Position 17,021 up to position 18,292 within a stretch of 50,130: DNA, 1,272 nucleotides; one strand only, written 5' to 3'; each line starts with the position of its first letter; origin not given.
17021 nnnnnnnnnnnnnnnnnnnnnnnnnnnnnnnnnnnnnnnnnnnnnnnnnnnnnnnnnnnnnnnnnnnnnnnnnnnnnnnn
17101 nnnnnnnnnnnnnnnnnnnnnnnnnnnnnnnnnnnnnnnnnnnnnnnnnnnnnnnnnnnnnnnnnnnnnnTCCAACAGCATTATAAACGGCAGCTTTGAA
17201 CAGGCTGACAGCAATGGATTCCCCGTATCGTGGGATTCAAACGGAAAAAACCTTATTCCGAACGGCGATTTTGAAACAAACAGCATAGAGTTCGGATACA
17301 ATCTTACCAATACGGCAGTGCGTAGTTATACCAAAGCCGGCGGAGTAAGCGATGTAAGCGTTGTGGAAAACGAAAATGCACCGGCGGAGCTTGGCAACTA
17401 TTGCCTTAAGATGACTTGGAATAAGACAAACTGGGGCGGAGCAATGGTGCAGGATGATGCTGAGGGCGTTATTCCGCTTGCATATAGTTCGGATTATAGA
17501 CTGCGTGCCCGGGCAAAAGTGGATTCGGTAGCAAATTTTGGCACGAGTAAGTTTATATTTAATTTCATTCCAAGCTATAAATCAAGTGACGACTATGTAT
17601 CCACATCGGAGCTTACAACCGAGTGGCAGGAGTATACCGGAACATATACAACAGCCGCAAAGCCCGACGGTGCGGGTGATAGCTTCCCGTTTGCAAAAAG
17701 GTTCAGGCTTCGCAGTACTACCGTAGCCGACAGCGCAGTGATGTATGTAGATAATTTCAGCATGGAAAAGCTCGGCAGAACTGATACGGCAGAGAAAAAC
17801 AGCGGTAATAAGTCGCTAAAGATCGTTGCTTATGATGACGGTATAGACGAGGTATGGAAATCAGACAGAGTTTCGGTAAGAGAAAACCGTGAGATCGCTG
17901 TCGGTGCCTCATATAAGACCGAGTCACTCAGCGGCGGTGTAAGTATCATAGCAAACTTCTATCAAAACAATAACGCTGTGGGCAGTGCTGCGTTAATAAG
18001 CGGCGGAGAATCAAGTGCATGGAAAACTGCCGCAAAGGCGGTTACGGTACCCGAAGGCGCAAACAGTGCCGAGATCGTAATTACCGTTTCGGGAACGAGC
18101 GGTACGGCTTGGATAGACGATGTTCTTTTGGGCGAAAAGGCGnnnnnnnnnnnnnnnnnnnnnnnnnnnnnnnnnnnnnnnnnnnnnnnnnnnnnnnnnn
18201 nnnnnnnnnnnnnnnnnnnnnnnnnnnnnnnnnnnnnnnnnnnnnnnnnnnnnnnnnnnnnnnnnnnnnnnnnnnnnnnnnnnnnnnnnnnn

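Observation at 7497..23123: A two-part CBM-like cassette recurs about ten times across five giant secreted proteins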

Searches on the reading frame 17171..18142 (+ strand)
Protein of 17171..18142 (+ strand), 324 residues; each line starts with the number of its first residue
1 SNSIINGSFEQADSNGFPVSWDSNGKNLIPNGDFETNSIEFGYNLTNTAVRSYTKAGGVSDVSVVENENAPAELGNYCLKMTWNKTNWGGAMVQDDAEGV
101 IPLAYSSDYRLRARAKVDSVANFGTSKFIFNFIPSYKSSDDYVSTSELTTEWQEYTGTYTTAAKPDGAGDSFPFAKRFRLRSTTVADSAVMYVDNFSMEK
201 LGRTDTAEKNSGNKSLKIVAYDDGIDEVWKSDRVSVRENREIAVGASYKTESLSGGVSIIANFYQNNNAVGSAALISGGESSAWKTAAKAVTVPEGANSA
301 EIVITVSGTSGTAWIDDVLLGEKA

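Call 9: find_homologous_proteins(query=window:17171-18142:+, max_evalue=0.001)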
Query seq(324 aa): 3260 candidates shared short words with the query, none scored E <= 0.001.
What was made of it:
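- Tried and rejected: Word-index protein search with one cassette (call 9).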

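Call 16: search_solved_structures(query=A1, max_evalue=1, show_alignments=3)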
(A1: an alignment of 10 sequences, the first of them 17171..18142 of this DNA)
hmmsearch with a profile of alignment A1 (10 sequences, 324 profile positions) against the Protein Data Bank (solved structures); distinct sequences matched with E-value up to 1: 8.
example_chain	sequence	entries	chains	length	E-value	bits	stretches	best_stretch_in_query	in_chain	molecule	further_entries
8zdo_v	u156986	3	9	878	1.1e-05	28.3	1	233-322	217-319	Central fiber protein (gp20)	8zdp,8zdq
4d0q_A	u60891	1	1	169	4.4e-05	26.3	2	26-113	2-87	HYALURONATE LYASE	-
1gui_A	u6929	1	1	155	0.00016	24.5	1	234-321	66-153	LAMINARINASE 16A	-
8ag9_A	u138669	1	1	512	0.0021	20.8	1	241-321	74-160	Endoglucanase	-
4mgq_A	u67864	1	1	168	0.0038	20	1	236-320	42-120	Glycosyl hydrolase family 10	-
4xuo_A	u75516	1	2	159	0.12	15.1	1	205-317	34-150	Endo-1,4-beta-xylanase C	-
8edc_A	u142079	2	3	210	0.34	13.5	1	172-208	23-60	Netrin receptor unc-5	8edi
2zez_A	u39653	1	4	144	0.64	12.6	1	92-198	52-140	S-layer associated multidomain endoglucanase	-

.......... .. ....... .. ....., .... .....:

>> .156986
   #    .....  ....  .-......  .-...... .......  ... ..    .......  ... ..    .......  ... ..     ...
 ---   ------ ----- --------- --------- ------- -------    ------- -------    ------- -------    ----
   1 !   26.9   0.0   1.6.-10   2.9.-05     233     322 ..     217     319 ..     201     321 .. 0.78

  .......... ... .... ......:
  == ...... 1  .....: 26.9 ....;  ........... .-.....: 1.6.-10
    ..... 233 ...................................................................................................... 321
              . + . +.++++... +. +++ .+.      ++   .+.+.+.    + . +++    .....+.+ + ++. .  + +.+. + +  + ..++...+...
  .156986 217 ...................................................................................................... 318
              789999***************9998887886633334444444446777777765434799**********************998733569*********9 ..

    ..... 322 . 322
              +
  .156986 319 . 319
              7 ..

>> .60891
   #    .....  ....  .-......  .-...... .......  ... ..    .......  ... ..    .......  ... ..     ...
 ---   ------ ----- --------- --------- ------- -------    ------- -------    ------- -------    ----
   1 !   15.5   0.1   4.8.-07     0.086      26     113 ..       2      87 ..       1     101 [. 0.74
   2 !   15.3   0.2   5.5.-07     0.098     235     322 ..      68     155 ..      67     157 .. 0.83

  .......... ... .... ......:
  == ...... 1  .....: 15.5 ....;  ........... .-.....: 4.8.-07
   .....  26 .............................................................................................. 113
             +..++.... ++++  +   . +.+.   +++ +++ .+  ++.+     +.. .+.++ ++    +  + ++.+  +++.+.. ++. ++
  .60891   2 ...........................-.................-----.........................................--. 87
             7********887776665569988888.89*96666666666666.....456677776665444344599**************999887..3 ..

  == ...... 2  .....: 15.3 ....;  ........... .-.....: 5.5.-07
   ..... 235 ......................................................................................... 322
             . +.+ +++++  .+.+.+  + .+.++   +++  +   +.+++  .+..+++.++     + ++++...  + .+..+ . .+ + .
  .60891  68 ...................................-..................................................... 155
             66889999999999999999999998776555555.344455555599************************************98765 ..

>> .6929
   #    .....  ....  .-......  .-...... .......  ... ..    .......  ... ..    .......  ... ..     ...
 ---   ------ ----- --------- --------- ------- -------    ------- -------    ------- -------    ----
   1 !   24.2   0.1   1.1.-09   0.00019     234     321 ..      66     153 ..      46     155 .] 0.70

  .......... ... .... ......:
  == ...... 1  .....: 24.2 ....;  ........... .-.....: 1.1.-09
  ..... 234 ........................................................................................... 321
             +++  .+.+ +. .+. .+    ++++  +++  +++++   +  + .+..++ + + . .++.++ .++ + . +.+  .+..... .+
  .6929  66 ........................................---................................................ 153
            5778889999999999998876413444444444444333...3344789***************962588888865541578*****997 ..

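Call 20: predict_structure(alignment_id=A1)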
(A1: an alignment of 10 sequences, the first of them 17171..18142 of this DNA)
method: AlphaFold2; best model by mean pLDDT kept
length: 324 residues; sequences in the alignment: 10
mean_pLDDT: 89.6   pTM: 0.83
mean pLDDT of the five models: 89.6, 89.4, 86.7, 86.2, 81.5
residues with pLDDT >= 90: 206; 70-90: 104; 50-70: 14; < 50: 0
segments of 3 or more residues with pLDDT < 50: none
pLDDT, mean of each block of 10 residues (from residue 1): 89 91 91 94 92 95 93 92 94 90 90 92 87 80 73 89 81 88 91 92 91 94 91 93 93 90 95 78 90 95 90 94 65
secondary structure, 60 per line:
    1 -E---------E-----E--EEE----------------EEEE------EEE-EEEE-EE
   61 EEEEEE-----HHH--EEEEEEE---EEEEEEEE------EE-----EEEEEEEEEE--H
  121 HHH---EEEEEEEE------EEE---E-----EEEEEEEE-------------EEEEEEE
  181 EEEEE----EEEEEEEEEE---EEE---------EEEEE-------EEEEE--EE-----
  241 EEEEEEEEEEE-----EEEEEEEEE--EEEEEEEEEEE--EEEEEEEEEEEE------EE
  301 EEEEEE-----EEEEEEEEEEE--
elements in order: E21-23 E40-43 E50-52 E54-57 E59-66 E77-83 E87-94 E108-117 H120-123 E127-134 E141-143 E153-160 E174-185 E190-199 E203-205 E215-219 E227-231 E241-251 E257-265 E268-278 E281-292 E299-306 E312-322
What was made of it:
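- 17171..18142 (+): Cassette 2 of p15989, the one modelled. N-segment 17171-17251, inner domain 17252-17776, B 17777-18142. AlphaFold2 on the full cassette gives pLDDT 89.6 and pTM 0.83 (call 20).
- In the full-cassette model (pLDDT 89.6, pTM 0.83; call 20) the N-segment has beta assignments at residues 2, 12, 18 and 21-23.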

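Call 23: fold_search(model_id=the predicted structure, library=pdb)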
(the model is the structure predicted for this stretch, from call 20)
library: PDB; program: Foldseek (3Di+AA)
matches with E <= 10: 1662; with E <= 0.001: 247
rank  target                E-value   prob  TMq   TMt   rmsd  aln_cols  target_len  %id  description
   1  4xup_D                9.8e-14  1.00  0.34  0.35  18.6       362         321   14  Structure of the N-terminal CBM22-1-CBM22-2 tandem domain from Paenibacillus barcinonensis Xyn10C (released 2015-06-03)
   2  4xup_F                2.8e-13  1.00  0.34  0.34  20.6       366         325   13  Structure of the N-terminal CBM22-1-CBM22-2 tandem domain from Paenibacillus barcinonensis Xyn10C (released 2015-06-03)
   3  4xup_A                3.5e-13  1.00  0.34  0.34  18.2       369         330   13  Structure of the N-terminal CBM22-1-CBM22-2 tandem domain from Paenibacillus barcinonensis Xyn10C (released 2015-06-03)
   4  4xup_B                4.8e-13  1.00  0.33  0.33  16.4       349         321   13  Structure of the N-terminal CBM22-1-CBM22-2 tandem domain from Paenibacillus barcinonensis Xyn10C (released 2015-06-03)
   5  6tfj_A                4.7e-10  1.00  0.24  0.11  23.5       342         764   12  Vip3Aa protoxin structure (released 2020-08-12)
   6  6tfj_B                8.4e-10  1.00  0.30  0.14  19.5       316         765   13  Vip3Aa protoxin structure (released 2020-08-12)
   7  6tfk_A                1.7e-09  1.00  0.25  0.13  23.7       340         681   12  Vip3Aa toxin structure (released 2020-08-12)
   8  8w7n                  2.0e-09  1.00  0.31  0.11  22.3       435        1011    8  Crystal structure of the in-cell Cry1Aa purified from Bacillus thuringiensis (released 2024-03-06)
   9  9efi_A                3.6e-09  1.00  0.26  0.12  23.1       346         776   12  VIP3Cb1 Protoxin Structure (released 2025-06-18)
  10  5a57                  3.6e-09  1.00  0.29  0.09  17.3       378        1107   10  The structure of GH101 from Streptococcus pneumoniae TIGR4 in complex with PUGT (released 2015-09-02)
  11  5a55                  4.5e-09  1.00  0.33  0.11  18.9       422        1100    9  The native structure of GH101 from Streptococcus pneumoniae TIGR4 (released 2015-09-02)
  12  5a59_A                4.7e-09  1.00  0.30  0.10  17.3       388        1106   11  The structure of GH101 E796Q mutant from Streptococcus pneumoniae TIGR4 in complex with T-antigen (released 2015-09-02)
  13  9h99                  8.0e-09  1.00  0.32  0.11  22.2       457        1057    8  Native structure of the full-length pesticidal protein Cry1Ca18 at pH7, from crystals formed in vivo (released 2025-11-12)
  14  5a56_A                8.5e-09  1.00  0.29  0.09  17.3       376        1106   11  The structure of GH101 from Streptococcus pneumoniae TIGR4 in complex with 1-O-methyl-T-antigen (released 2015-09-02)
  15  5a58_A                8.9e-09  1.00  0.29  0.09  17.4       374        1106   11  The structure of GH101 D764N mutant from Streptococcus pneumoniae TIGR4 in complex with serinyl T-antigen (released 2015-09-02)
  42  4xup_C                2.5e-06  1.00  0.33  0.61   6.8       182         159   16  Structure of the N-terminal CBM22-1-CBM22-2 tandem domain from Paenibacillus barcinonensis Xyn10C (released 2015-06-03)
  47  4xup_E                6.4e-06  1.00  0.33  0.61   6.8       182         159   16  Structure of the N-terminal CBM22-1-CBM22-2 tandem domain from Paenibacillus barcinonensis Xyn10C (released 2015-06-03)
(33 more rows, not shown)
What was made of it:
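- On CBM4/16/22-type beta-jelly-roll fold: Within the full cassette, single-CBM targets reach TMt 0.73-0.76 (call 23).
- On Sequential tandem-CBM arrangement (e.g. CBM22-1-CBM22-2): The whole-unit TMq to 4xup is 0.34 (call 23).
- Closest known: Sequential CBM22-1-CBM22-2 tandem of Paenibacillus barcinonensis Xyn10C. Same: It is the best Foldseek hit of the full cassette, E 1e-13 (call 23).
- Closest known: Sequential CBM22-1-CBM22-2 tandem of Paenibacillus barcinonensis Xyn10C. Different: The whole-unit superposition is poor, with TMq 0.34 and rmsd 16-21 A at 13-14% identity (call 23).
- The best Foldseek hit of the whole cassette is a sequential CBM22-1-CBM22-2 tandem, 4xup, E 1e-13 (call 23). 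The superposition on the 4xup tandem is poor as a whole, with TMq 0.34 and rmsd 16-21 A (call 23).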

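Call 37: search_protein_representatives(alignment_id=A1)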
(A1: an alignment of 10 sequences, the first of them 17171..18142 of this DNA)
Query: 10 sequences, 324 profile positions. Proteins with E-value up to 0.001 (for the whole library): 4126; up to 1e-10: 670; up to 1e-30: 33. The best 150 are listed.
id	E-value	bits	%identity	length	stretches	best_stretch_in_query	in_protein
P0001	7.2e-266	896.5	-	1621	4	2-322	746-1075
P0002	9.4e-218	738.4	-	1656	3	2-320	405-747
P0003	1.2e-165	567.2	-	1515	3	2-323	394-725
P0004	2.3e-145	500.5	-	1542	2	1-322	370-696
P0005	4.8e-125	433.7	-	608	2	1-322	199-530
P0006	6.9e-123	426.7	-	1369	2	2-322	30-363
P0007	5.5e-119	413.8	-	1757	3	2-322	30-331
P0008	1.2e-93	330.6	-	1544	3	2-322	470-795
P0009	2.6e-81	290.0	-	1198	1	2-323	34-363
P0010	2.5e-75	270.4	-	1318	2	2-323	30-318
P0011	5.3e-60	220.0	-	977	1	8-323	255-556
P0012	4.6e-58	213.6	-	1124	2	2-320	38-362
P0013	4.1e-53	197.4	-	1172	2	2-320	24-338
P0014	1.8e-44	168.9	-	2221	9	205-319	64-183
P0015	1.2e-41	159.6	-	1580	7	205-322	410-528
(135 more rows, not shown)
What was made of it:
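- Tried and rejected: It returned nothing, although the exhaustive HMMER search later found thousands of relatives (call 37).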

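Call 45: find_related_loci(query=A1, collection=genome_contigs, flank=3000)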
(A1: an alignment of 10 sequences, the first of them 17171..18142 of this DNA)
Query A1 (324 aa) in genome_contigs; peptide patterns used: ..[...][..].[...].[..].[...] (x = any residue, [..] = any of these).
27 stretches matched a pattern, but none encodes a relative of the query by tblastn (E <= 1e-3).
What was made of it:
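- Tried and rejected: Genome-collection scan with the cassette alignment (call 45).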

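Call 58: fold_search(model_id=the predicted structure, library=viral)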
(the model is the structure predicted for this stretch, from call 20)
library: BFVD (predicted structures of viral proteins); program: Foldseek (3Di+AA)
matches with E <= 10: 1807; with E <= 0.001: 416
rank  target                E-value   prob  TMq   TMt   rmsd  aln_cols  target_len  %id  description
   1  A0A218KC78            1.5e-15  1.00  0.35  0.19  36.6       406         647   13  CBM-cenC domain-containing protein [Bacillus phage PBC2]
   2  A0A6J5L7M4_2          8.1e-15  1.00  0.33  0.10  23.1       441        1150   13  Tip attachment protein J [uncultured Caudovirales phage]
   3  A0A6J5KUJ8            1.6e-13  1.00  0.31  0.16  21.8       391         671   13  Uncharacterized protein [uncultured Caudovirales phage]
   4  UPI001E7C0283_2       2.0e-13  1.00  0.34  0.12  37.7       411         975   14  (no name look-up for this kind of identifier)
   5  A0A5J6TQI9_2          5.7e-13  1.00  0.37  0.17  12.3       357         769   13  (no name in the UniProt tables at hand)
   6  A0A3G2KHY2            8.3e-13  1.00  0.35  0.12  55.7       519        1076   12  Uncharacterized protein [Arthrobacter phage Maureen]
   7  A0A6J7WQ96            8.7e-13  1.00  0.38  0.18  18.0       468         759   10  CBM-cenC domain-containing protein [uncultured Caudovirales phage]
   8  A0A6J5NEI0            1.3e-12  1.00  0.38  0.14  16.4       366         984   16  Uncharacterized protein [uncultured Caudovirales phage]
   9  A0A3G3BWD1            1.9e-12  1.00  0.35  0.12  19.8       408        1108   12  (no name in the UniProt tables at hand)
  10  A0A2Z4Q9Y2            3.1e-12  1.00  0.35  0.18  13.1       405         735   13  Minor tail protein [Microbacterium phage Zeta1847]
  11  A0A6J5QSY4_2          3.6e-12  1.00  0.34  0.10  19.4       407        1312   10  Carbohydrate-binding, CenC-like [uncultured Caudovirales phage]
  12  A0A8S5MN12            4.0e-12  1.00  0.31  0.09  15.1       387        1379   13  Uncharacterized protein [Siphoviridae sp. ct89Z21]
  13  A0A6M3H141            4.2e-12  1.00  0.33  0.08  29.0       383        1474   13  (no name in the UniProt tables at hand)
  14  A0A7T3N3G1            8.8e-12  1.00  0.38  0.15  12.7       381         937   11  Minor tail protein [Arthrobacter phage Wollypog]
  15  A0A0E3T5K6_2          9.8e-12  1.00  0.37  0.13  47.9       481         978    8  Tail fiber [Bacillus phage Stills]
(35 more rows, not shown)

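Call 60: find_encoding_contigs(protein=P0009, flank=8000, max_places=4)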
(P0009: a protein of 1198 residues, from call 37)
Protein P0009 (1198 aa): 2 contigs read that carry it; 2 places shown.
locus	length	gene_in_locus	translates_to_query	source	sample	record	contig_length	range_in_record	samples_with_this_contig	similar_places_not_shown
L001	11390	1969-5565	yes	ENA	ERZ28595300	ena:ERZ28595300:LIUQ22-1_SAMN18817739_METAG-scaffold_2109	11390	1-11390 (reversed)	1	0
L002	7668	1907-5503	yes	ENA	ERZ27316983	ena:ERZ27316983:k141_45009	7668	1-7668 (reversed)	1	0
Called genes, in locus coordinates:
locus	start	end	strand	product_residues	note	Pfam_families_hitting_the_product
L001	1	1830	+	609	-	?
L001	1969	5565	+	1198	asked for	PF02018:CBM_4_9 (weak)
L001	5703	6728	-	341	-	PF02826:2-Hacid_dh_C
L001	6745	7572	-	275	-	PF01261:AP_endonuc_2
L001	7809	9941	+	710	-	PF00165:HTH_AraC (weak), PF12833:HTH_18, PF00165:HTH_AraC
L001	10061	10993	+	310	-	PF00528:BPD_transp_1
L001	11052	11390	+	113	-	?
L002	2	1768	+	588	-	?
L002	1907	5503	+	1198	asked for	PF02018:CBM_4_9 (weak)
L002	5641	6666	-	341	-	PF02826:2-Hacid_dh_C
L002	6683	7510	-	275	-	PF01261:AP_endonuc_2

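Call 61: find_encoding_contigs(protein=P0004, flank=8000, max_places=4)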
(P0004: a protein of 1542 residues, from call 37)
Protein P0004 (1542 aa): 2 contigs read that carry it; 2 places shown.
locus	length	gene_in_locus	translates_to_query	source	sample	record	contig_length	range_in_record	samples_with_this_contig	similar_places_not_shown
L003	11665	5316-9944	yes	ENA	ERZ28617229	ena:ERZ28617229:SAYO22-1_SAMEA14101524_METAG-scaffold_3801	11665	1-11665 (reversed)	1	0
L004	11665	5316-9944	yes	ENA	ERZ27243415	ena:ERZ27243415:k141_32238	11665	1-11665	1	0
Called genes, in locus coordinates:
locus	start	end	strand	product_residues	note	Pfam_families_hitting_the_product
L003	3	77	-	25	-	?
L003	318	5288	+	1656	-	PF03629:SASA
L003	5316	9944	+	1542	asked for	-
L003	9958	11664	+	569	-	?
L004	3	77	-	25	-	?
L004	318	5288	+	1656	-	PF03629:SASA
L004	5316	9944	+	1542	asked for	-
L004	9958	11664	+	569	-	?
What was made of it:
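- Gene order is the same in a second metagenomic contig (call 61).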

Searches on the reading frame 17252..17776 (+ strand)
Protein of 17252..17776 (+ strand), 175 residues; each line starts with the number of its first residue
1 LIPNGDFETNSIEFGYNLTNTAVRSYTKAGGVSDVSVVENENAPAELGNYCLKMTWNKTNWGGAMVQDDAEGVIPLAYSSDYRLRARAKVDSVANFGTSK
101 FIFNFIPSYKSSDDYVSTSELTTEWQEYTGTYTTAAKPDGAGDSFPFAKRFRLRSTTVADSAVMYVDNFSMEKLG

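Call 8: search_protein_families(library=pfam, max_evalue=10, proteins=[window:17252-17776:+])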
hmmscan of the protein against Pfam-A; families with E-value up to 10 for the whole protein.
seq(175 aa): 1 family
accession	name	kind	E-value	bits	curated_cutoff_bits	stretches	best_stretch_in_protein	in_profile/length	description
PF02018.23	CBM_4_9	-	5.5e-09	36.9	25.9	1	2-139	4-123/136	Carbohydrate binding domain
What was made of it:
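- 17171..18142 (+): The inner domain hits Pfam CBM_4_9 at 36.9 bits from model position 4 (call 8).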

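Call 30: search_solved_structures(query=A4, max_evalue=1, show_alignments=3)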
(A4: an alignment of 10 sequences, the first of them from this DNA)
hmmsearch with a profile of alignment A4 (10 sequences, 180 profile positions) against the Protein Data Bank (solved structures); distinct sequences matched with E-value up to 1: 1.
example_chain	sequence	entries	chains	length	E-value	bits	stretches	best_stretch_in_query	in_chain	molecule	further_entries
9euf_8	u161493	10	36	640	0.043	17.4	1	67-172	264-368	CBM-cenC domain-containing protein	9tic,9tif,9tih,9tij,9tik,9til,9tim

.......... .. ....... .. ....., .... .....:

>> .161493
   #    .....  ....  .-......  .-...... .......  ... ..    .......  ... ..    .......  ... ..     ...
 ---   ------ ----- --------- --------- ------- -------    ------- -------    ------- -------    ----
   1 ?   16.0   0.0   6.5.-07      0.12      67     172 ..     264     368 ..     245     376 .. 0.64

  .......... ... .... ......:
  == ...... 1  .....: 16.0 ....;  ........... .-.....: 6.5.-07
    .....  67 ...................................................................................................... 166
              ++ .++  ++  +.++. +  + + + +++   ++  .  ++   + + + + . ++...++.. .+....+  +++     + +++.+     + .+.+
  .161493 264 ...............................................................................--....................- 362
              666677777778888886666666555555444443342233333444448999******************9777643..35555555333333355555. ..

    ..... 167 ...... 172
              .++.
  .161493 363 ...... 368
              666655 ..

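Call 65: search_protein_families(library=pfam, alignment_id=A4, max_evalue=1)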
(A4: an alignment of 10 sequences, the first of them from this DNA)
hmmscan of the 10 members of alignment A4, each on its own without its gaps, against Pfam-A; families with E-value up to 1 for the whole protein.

A. member 1, seq(175 aa): 1 family
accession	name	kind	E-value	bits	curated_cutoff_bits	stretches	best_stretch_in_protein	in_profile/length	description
PF02018.23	CBM_4_9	-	5.5e-09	36.9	25.9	1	2-139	4-123/136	Carbohydrate binding domain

B. families by the number of members that match (of 10 scanned): 6 families
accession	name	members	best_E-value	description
PF02018.23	CBM_4_9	5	2.7e-09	Carbohydrate binding domain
PF21307.2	Glyco_hydro_95_C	1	0.011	Glycoside hydrolase family 95, C-terminal domain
PF14290.11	SDH5_plant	1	0.023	Succinate dehydrogenase subunit 5, mitochondrial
PF04862.18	DUF642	1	0.029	Protein of unknown function (DUF642)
PF18329.7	SGBP_B_XBD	1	0.032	Surface glycan-binding protein B xyloglucan binding domain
PF07076.17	DUF1344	1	0.17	Protein of unknown function (DUF1344)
